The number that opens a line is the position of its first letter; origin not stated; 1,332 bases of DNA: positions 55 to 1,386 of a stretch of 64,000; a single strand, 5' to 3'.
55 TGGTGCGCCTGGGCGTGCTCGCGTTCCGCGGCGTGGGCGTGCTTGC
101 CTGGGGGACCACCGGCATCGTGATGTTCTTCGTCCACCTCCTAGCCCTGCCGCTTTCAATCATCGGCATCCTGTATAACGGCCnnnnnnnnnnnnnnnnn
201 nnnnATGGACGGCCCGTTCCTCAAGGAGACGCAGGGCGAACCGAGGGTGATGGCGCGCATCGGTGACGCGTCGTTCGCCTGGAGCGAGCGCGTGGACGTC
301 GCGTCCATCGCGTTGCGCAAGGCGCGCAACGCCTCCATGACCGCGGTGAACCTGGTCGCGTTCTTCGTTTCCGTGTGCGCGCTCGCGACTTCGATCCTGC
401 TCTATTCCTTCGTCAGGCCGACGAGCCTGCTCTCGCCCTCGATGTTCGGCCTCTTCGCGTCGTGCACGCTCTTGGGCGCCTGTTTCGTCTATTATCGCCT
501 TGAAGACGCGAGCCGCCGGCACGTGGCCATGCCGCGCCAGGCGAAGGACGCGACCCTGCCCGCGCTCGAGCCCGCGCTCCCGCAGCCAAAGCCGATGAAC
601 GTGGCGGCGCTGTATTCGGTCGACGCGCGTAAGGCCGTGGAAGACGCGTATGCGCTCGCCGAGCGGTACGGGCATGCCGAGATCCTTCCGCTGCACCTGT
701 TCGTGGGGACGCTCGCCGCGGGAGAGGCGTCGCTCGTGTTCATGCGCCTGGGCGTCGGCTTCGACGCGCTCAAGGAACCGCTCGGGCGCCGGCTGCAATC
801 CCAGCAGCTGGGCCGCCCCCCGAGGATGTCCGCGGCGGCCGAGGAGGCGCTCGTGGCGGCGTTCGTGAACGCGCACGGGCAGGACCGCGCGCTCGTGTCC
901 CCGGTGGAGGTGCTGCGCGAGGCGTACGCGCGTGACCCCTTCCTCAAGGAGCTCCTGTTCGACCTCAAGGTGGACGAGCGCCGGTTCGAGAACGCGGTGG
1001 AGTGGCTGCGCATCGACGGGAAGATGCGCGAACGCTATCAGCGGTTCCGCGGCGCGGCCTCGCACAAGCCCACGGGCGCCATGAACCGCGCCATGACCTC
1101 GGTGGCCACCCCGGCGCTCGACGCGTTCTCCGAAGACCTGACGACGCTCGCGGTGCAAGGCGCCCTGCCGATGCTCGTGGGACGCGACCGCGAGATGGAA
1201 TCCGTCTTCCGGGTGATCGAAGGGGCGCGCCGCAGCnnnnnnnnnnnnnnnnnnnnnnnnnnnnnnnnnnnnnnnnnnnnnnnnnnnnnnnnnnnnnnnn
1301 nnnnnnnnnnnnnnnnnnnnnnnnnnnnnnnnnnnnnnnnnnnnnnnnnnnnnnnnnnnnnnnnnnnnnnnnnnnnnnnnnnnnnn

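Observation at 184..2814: Membrane-anchored Hsp100/Clp ATPase with a catalytically degenerate D1 domain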

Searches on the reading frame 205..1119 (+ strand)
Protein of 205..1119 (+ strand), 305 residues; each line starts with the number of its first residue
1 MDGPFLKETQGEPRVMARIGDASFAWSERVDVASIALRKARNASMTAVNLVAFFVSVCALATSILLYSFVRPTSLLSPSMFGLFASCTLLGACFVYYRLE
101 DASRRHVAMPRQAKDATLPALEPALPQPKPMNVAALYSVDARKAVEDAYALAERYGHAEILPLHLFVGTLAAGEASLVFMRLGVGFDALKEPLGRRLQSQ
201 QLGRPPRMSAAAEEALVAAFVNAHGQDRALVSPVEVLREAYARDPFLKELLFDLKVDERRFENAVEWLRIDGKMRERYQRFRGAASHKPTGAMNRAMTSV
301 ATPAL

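Call 46: search_protein_representatives(protein=window:205-1119:+)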
Query: 305 residues. Proteins with E-value up to 0.001 (for the whole library): 200; up to 1e-10: 124; up to 1e-30: 8. The best 150 are listed.
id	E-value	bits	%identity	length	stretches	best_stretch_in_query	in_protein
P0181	1.9e-51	191.5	37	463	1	15-305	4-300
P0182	4.0e-45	170.8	35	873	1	4-305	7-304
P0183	1.2e-41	159.3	35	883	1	20-304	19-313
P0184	4.3e-41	157.6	41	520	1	100-305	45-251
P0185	1.2e-38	149.6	37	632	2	97-305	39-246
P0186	2.0e-36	142.2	37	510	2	103-304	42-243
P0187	6.6e-35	137.3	34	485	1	4-305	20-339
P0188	1.6e-34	136.0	36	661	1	20-305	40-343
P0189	1.1e-30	123.4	33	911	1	25-305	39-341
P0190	1.4e-30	123.1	32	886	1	30-305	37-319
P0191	3.7e-28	115.1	33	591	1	15-305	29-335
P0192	1.9e-27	112.8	36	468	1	107-279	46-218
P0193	9.2e-27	110.5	32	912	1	21-305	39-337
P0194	1.8e-26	109.6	37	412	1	123-305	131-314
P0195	3.3e-26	108.7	28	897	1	18-298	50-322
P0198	3.1e-25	105.5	31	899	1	33-305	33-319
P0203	1.7e-24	103.1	32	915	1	41-305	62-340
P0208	4.0e-23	98.6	27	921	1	23-305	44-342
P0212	7.9e-23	97.7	33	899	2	20-305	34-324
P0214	8.5e-23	97.5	34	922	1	82-305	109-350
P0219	2.6e-22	95.9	31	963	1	25-305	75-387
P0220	7.0e-22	94.5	35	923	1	91-305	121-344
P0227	1.9e-20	89.9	30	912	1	37-304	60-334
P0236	1.4e-19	86.9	31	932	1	54-305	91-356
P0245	5.0e-18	81.9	28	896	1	48-305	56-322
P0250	3.9e-17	79.0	31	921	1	12-302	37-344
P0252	7.4e-17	78.0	30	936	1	84-305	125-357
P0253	8.5e-17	77.9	28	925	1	39-304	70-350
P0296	9.0e-12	61.4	30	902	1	109-305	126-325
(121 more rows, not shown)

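Call 48: list_cluster_members(proteins=[P0189, P0193, P0212, P0227, P0250, P0252, P0296, P0219, P0183, P0195])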
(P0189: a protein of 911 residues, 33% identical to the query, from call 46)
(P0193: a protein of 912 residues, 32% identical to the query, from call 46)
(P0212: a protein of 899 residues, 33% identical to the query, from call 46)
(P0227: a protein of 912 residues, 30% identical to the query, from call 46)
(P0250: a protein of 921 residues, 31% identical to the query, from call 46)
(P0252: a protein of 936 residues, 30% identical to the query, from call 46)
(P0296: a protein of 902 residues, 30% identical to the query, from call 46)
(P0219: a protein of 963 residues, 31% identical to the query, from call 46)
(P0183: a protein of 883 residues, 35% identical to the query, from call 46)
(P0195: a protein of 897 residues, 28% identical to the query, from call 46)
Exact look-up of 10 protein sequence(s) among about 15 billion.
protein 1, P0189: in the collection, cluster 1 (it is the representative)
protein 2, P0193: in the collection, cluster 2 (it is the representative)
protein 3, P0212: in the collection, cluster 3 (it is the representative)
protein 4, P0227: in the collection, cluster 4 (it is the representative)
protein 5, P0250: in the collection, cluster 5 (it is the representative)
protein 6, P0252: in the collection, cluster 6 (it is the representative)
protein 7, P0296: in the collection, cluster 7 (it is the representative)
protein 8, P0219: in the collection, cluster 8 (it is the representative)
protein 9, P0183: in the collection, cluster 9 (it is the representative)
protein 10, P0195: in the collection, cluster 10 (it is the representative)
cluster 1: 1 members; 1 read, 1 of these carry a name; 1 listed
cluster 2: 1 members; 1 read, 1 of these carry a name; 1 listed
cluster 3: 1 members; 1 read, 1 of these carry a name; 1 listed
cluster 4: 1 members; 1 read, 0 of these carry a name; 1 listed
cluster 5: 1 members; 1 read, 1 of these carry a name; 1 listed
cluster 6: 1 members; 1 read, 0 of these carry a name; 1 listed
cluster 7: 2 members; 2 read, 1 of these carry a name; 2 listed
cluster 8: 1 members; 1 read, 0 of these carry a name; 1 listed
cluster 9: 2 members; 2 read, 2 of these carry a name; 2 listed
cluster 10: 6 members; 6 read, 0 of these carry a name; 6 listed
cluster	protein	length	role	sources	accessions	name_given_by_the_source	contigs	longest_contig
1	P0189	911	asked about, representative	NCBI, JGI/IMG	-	ATP-dependent Clp protease ATP-binding subunit ClpC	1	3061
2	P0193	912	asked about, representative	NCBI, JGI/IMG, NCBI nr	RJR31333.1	ATP-dependent Clp protease ATP-binding subunit [Candidatus Parcubacteria bacterium] | MAG: ATP-dependent Clp protease ATP-binding subunit [Candidatus Parcubacteria bacterium]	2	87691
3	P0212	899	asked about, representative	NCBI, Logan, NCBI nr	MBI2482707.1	AAA family ATPase [Candidatus Uhrbacteria bacterium]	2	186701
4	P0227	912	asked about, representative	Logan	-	-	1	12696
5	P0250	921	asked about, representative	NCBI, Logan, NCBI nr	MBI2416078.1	MAG: ATP-dependent Clp protease ATP-binding subunit [Candidatus Kerfeldbacteria bacterium] | ATP-dependent Clp protease ATP-binding subunit [Candidatus Kerfeldbacteria bacterium]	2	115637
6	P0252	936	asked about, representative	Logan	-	-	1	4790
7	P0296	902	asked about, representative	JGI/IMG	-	ATP-dependent Clp protease ATP-binding subunit ClpC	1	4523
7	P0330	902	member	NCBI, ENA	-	-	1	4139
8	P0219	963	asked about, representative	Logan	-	-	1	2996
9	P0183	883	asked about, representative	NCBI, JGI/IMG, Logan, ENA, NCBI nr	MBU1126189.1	ATP-dependent Clp protease ATP-binding subunit [Patescibacteria group bacterium]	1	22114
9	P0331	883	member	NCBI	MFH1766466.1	MAG: ATP-dependent Clp protease ATP-binding subunit [Patescibacteria group bacterium]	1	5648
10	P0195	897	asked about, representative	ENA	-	-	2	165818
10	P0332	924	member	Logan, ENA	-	-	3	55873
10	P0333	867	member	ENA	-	-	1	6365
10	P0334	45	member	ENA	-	-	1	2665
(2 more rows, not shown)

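Call 59: find_encoding_contigs(protein=P0193, flank=5000, max_places=1)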
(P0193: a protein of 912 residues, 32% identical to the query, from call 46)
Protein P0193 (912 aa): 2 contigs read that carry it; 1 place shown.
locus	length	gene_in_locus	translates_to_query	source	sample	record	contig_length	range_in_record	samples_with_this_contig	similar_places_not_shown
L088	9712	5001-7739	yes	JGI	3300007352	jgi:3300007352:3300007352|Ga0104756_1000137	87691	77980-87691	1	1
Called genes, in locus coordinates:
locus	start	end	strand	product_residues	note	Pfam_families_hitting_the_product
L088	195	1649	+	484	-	PF03062:MBOAT, PF13813:MBOAT_2 (weak)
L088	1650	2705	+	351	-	-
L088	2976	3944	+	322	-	PF18920:DUF5671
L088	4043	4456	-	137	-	PF11617:Cu-binding_MopE (weak)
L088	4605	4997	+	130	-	-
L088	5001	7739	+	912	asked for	PF02861:Clp_N (weak), PF00158:Sigma54_activat (faint), PF00004:AAA, PF17871:AAA_lid_9, PF00004:AAA, PF07724:AAA_2, PF07728:AAA_5, PF10431:ClpB_D2-small, +2 more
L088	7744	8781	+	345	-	PF00953:Glycos_transf_4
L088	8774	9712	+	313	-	?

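Call 60: find_encoding_contigs(protein=P0212, flank=5000, max_places=1)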
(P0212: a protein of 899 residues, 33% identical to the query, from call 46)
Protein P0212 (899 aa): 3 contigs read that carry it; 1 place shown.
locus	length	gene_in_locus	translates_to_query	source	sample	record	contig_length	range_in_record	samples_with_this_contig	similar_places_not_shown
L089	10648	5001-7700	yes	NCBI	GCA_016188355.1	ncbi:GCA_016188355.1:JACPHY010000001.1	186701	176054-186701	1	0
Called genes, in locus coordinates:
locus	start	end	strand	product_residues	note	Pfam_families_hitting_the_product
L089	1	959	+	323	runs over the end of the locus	PF01795:Methyltransf_5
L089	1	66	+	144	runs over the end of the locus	PF02381:MraZ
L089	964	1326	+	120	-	-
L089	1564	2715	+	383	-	PF01702:TGT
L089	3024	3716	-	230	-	-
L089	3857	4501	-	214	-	-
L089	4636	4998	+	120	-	-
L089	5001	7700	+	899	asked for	PF02861:Clp_N (weak), PF06068:TIP49 (faint), PF00004:AAA (weak), PF17871:AAA_lid_9, PF00004:AAA (weak), PF07724:AAA_2, PF07728:AAA_5, PF10431:ClpB_D2-small, +5 more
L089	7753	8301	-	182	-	-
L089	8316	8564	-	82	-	-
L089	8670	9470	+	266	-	PF02643:DUF192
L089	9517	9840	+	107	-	PF00829:Ribosomal_L21p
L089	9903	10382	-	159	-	-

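Call 71: list_cluster_members(proteins=[P0182, P0190, P0198, P0203, P0208, P0214, P0220, P0236, P0245, P0253])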
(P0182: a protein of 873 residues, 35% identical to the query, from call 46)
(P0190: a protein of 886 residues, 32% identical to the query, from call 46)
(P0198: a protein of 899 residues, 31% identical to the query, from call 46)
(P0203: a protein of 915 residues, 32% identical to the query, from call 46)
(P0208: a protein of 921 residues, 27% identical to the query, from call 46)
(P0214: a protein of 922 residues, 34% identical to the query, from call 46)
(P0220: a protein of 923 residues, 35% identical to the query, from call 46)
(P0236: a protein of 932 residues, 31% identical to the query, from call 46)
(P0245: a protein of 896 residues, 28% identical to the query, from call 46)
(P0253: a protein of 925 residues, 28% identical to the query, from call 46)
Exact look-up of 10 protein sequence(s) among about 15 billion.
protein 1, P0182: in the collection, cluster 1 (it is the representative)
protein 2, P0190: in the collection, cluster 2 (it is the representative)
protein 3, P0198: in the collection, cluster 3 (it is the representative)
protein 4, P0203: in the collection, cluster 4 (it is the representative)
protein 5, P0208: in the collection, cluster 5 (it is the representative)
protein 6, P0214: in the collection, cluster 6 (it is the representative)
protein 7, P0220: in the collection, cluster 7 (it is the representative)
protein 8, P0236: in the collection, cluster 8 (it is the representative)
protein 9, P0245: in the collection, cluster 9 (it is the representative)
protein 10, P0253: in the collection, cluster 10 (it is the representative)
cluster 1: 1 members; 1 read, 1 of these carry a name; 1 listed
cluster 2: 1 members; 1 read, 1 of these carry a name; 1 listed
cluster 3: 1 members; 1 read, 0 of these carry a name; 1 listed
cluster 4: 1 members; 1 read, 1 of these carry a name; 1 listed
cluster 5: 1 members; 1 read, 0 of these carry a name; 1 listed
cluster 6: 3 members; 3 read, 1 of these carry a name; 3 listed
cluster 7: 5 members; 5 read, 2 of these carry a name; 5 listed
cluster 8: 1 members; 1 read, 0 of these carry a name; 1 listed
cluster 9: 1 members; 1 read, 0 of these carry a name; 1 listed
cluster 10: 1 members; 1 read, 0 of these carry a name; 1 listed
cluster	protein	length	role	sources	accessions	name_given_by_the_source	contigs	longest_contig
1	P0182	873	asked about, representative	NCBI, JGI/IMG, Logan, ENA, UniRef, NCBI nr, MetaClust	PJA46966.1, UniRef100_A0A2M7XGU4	hypothetical protein CO172_03365 [Candidatus Uhrbacteria bacterium ... | Clp R domain-containing protein n=1 Tax=Candidatus Uhrbacteria bacterium ... | MAG: hypothetical protein CO172_03365 [Candidatus Uhrbacteria bacterium ...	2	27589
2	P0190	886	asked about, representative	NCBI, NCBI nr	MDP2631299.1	MAG: ATP-dependent Clp protease ATP-binding subunit [Candidatus Uhrbacteria bacterium] | ATP-dependent Clp protease ATP-binding subunit [Candidatus Uhrbacteria bacterium]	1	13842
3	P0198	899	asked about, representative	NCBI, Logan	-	-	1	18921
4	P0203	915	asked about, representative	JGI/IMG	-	ATP-dependent Clp protease ATP-binding subunit ClpC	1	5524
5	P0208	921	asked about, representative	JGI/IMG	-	-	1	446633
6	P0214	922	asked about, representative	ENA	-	-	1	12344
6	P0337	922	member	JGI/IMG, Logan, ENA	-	ATP-dependent Clp protease ATP-binding subunit ClpC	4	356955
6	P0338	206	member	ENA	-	-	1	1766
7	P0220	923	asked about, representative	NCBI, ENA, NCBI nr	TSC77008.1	MAG: ATPase AAA-2 domain protein [Parcubacteria group bacterium Gr01-1014_31]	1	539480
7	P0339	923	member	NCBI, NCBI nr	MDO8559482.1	MAG: ATP-dependent Clp protease ATP-binding subunit [bacterium] | ATP-dependent Clp protease ATP-binding subunit [bacterium]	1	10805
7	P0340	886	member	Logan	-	-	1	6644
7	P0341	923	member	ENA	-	-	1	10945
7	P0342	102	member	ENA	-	-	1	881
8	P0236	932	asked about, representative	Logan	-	-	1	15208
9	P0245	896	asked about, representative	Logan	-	-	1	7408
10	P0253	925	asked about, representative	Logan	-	-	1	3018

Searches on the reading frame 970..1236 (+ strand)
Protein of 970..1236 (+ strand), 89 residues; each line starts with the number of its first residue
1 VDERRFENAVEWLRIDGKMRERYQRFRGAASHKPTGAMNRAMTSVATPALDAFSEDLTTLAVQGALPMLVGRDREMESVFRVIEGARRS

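Call 26: find_related_loci(query=A3, collection=genome_contigs, flank=6000)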
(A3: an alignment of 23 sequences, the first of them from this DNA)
Query A3 (89 aa) in genome_contigs; peptide patterns used: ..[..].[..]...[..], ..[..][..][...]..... (x = any residue, [..] = any of these).
242 stretches matched a pattern; 203 encode a relative of the query (tblastn E <= 1e-3); the best 80 are kept; 80 distinct loci.
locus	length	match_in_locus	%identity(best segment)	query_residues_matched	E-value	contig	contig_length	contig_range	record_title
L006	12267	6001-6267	73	1-89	5e-42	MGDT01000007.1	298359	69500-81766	MAG: Candidatus Uhrbacteria bacterium RIFCSPHIGHO2_01_FULL_63_20 rifcsphigho2_01_scaffold_760, whole genome shotgun sequ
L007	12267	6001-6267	65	1-89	5e-41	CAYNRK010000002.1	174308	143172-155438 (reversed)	MAG TPA_asm: uncultured Gammaproteobacteria bacterium isolate SRP077602_co8_262 genome assembly, contig: NODE_48_length_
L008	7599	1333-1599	71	1-89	1e-39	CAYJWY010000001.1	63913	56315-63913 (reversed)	MAG TPA_asm: uncultured Gammaproteobacteria bacterium isolate ERP125453_co1_482 genome assembly, contig: NODE_277_length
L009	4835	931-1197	66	1-89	3e-39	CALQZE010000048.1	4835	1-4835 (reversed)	MAG: Candidatus Uhrbacteria bacterium RIFOXYB12_FULL_58_10 isolate ZH-Jul18-43 genome assembly, contig: ZH-Jul18-C29409,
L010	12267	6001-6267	71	1-89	6e-39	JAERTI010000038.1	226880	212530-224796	MAG: Candidatus Uhrbacteria bacterium isolate BH28 c_000000007357, whole genome shotgun sequence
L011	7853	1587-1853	66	1-89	8e-39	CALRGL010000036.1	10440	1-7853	MAG: Candidatus Uhrbacteria bacterium RIFOXYB12_FULL_58_10 isolate ZH-bin-156 genome assembly, contig: ZH-15May19-c18518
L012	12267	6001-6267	70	1-89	7e-39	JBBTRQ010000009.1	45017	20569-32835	MAG: Patescibacteria group bacterium isolate H52-bin078_1 H52_bin078_1_000000000009, whole genome shotgun sequence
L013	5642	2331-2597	66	1-89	2e-38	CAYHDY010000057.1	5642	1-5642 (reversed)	MAG TPA_asm: uncultured Gammaproteobacteria bacterium isolate ERP119702_co1_211 genome assembly, contig: NODE_21537_leng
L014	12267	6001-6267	65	1-89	5e-38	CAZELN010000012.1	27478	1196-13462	MAG TPA_asm: uncultured Gammaproteobacteria bacterium isolate binchicken_co368_97 genome assembly, contig: NODE_1120_len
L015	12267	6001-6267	67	1-89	9e-38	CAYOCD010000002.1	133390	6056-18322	MAG TPA_asm: uncultured Gammaproteobacteria bacterium isolate SRP272421_co1_712 genome assembly, contig: NODE_94_length_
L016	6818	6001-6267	67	1-89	2e-37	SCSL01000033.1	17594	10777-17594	MAG: Patescibacteria group bacterium isolate FW215_bin.11 FW215_bin.11-52651, whole genome shotgun sequence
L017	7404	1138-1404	66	1-89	3e-37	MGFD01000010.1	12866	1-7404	MAG: Candidatus Uhrbacteria bacterium RIFOXYB2_FULL_45_11 rifoxyb2_full_scaffold_1709, whole genome shotgun sequence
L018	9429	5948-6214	67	1-89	2e-37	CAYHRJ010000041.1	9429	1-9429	MAG TPA_asm: uncultured Gammaproteobacteria bacterium isolate ERP119705_co14_53 genome assembly, contig: NODE_10666_leng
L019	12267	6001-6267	67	1-89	2e-37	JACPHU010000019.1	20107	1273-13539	MAG: Candidatus Uhrbacteria bacterium isolate NC_groundwater_422_Ag_B-0.1um_45_124 GD18-4_B1_scaffold_1324999, whole gen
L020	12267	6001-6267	65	1-89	5e-37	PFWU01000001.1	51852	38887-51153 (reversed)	MAG: Candidatus Uhrbacteria bacterium CG_4_9_14_3_um_filter_50_9 CG_4_9_14_3_um_filter_150_scaffold_295_c, whole genome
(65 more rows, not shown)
